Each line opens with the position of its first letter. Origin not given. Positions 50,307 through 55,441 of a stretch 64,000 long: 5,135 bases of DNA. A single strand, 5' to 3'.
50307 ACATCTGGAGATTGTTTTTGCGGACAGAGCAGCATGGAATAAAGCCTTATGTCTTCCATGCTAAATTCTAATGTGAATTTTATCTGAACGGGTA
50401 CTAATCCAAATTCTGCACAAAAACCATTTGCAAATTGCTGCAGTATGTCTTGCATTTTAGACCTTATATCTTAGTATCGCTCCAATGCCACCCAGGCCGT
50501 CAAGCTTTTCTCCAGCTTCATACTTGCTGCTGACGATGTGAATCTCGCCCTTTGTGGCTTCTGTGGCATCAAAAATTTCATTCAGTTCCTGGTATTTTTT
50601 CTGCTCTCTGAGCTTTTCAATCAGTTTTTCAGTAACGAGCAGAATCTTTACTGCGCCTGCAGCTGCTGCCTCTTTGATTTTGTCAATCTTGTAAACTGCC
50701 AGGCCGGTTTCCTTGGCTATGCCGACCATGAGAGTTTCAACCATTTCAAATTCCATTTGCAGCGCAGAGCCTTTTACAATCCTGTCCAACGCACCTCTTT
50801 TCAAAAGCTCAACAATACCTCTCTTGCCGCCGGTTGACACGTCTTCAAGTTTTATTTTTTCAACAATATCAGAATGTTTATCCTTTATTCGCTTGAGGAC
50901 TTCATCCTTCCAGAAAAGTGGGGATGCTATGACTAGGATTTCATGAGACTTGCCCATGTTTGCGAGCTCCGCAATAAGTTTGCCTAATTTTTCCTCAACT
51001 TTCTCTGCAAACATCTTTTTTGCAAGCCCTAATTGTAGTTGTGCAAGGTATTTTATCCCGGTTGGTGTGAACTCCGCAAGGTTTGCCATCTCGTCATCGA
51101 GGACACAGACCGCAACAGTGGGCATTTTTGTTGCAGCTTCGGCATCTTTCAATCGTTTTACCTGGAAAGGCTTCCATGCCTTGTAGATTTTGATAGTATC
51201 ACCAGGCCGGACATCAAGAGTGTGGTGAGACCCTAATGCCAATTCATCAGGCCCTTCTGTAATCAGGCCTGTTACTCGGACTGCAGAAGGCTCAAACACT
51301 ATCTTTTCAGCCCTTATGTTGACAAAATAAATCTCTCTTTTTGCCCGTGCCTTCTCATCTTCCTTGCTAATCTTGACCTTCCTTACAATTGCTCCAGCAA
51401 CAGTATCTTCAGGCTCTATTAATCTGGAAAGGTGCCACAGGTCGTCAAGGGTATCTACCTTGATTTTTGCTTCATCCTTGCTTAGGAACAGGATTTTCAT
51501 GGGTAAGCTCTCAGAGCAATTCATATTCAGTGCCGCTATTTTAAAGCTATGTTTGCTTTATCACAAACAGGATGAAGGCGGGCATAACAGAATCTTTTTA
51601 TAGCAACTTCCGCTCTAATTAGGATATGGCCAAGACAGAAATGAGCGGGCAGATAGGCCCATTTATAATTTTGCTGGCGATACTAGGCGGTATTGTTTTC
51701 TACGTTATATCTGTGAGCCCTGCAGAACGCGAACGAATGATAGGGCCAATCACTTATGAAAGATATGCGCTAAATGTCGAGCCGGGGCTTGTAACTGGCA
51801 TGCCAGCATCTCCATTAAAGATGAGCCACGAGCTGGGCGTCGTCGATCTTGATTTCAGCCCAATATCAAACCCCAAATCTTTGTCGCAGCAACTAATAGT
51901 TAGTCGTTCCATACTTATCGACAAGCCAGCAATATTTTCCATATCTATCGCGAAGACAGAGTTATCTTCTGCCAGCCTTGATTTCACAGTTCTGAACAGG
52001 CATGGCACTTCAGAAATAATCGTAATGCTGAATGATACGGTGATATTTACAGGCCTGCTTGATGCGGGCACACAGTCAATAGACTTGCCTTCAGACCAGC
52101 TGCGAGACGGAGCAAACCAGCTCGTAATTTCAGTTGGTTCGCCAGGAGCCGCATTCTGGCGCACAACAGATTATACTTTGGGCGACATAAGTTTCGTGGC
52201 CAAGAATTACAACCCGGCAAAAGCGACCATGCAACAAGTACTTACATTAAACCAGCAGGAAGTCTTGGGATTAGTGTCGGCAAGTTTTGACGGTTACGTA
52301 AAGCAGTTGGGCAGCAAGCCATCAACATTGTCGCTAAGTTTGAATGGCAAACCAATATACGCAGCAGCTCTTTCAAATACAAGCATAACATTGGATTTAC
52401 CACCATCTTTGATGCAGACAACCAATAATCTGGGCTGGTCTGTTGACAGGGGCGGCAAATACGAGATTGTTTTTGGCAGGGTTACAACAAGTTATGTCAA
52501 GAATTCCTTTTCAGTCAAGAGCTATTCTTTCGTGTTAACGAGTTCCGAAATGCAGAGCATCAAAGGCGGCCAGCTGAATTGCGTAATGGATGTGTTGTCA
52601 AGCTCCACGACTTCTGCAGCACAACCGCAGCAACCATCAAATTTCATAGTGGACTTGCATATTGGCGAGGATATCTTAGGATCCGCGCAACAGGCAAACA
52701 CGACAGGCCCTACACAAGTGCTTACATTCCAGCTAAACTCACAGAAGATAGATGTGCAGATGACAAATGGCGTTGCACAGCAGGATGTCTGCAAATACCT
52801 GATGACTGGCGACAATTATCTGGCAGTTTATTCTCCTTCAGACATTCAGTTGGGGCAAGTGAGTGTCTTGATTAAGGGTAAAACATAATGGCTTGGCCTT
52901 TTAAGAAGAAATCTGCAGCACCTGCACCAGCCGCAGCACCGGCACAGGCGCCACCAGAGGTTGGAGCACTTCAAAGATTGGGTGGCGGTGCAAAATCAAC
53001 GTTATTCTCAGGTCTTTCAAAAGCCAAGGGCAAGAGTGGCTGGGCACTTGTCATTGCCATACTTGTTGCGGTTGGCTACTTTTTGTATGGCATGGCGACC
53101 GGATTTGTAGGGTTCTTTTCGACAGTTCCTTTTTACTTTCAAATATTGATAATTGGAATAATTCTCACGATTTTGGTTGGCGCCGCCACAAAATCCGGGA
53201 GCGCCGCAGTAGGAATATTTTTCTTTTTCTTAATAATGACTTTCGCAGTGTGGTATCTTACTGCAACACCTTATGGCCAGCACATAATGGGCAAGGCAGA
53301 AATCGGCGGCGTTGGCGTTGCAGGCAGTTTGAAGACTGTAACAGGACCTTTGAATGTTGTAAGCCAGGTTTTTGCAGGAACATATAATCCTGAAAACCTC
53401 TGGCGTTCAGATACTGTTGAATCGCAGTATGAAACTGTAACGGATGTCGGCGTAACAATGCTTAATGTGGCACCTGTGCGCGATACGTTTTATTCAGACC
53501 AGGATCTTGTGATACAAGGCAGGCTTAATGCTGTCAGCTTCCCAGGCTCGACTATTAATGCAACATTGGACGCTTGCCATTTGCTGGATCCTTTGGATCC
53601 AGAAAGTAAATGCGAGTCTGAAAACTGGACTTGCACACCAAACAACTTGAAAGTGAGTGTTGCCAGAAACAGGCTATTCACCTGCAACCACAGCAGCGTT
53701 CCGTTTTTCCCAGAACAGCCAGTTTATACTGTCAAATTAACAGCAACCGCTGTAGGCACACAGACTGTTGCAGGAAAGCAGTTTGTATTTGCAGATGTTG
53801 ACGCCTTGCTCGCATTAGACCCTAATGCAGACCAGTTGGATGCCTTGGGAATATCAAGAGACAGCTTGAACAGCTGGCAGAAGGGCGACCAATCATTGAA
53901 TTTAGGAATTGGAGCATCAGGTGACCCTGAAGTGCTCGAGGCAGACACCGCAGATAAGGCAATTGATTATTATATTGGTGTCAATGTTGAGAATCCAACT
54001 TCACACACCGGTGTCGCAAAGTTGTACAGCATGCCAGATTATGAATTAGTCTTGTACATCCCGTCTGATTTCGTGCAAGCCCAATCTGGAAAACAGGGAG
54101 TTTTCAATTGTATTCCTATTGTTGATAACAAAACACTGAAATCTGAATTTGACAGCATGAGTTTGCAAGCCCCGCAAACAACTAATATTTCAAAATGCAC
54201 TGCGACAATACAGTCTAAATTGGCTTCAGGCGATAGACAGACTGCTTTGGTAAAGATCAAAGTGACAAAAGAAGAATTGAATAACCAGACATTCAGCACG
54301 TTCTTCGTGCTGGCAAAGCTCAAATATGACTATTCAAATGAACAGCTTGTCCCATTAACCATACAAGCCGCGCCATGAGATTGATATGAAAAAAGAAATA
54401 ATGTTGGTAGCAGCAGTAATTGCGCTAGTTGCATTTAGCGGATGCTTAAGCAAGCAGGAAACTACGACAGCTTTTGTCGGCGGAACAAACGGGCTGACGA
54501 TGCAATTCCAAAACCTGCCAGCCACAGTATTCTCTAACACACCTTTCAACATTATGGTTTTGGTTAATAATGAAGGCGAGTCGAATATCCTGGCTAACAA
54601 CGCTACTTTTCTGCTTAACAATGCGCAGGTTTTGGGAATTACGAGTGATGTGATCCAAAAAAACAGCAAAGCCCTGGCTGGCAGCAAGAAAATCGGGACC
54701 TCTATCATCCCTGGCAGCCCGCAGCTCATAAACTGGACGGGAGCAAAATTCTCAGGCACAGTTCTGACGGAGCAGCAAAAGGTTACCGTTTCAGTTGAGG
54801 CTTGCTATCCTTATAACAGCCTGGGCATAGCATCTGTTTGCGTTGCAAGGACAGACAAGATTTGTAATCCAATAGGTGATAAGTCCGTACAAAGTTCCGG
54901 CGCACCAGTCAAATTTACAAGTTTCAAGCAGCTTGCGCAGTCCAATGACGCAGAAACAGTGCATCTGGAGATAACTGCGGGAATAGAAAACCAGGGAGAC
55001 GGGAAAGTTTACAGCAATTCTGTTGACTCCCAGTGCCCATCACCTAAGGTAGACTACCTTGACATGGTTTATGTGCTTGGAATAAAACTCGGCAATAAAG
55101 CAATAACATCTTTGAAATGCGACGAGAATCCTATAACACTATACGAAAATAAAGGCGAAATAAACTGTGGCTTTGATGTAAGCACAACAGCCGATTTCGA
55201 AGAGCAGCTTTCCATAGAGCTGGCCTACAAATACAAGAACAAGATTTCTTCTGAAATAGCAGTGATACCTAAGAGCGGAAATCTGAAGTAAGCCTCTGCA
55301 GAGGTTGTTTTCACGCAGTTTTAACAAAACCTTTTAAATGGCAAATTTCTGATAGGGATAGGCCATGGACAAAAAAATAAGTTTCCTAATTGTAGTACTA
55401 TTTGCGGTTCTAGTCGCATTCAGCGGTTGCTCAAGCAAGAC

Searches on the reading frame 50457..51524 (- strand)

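Call 91: search_protein_families(library=pfam, proteins=[window:50457-51524:-], max_evalue=0.001)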
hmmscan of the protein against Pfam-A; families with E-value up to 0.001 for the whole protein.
window:50457-51524:- (355 aa): 3 families
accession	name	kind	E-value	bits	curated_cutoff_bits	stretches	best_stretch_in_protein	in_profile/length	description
PF03463.20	eRF1_1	-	1.5e-22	80.3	23.8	1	18-128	15-122/123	eRF1 domain 1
PF03465.20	eRF1_3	-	1.2e-19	71.1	25.8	1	258-355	4-106/106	eRF1 domain 3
PF03464.20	eRF1_2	-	6.9e-06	26.9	27.1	1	138-245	3-127/133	eRF1 domain 2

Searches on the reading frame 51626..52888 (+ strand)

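Call 32: search_protein_families(library=pfam, proteins=[window:51626-52888:+], max_evalue=0.05)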
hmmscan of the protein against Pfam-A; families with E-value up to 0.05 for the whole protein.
window:51626-52888:+ (420 aa): 1 family
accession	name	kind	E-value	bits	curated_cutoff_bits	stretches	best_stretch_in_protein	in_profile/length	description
PF03170.19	BcsB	-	0.022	13.6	21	0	227-269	52-100/606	Bacterial cellulose synthase subunit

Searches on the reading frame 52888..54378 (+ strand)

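Call 32: search_protein_families(library=pfam, proteins=[window:52888-54378:+], max_evalue=0.05)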
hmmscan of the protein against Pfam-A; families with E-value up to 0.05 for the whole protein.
window:52888-54378:+ (496 aa): 1 family
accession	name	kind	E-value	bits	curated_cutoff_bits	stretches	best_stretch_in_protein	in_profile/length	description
PF14897.12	EpsG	-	0.018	14.6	30.1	1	54-128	242-317/326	EpsG family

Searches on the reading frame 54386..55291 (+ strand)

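Call 32: search_protein_families(library=pfam, proteins=[window:54386-55291:+], max_evalue=0.05)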
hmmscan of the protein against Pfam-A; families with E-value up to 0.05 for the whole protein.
window:54386-55291:+ (301 aa): 1 family
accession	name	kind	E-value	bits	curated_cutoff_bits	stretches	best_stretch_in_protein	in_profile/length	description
PF07705.17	CARDB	-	0.002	18.7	22.7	0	37-87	4-52/101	CARDB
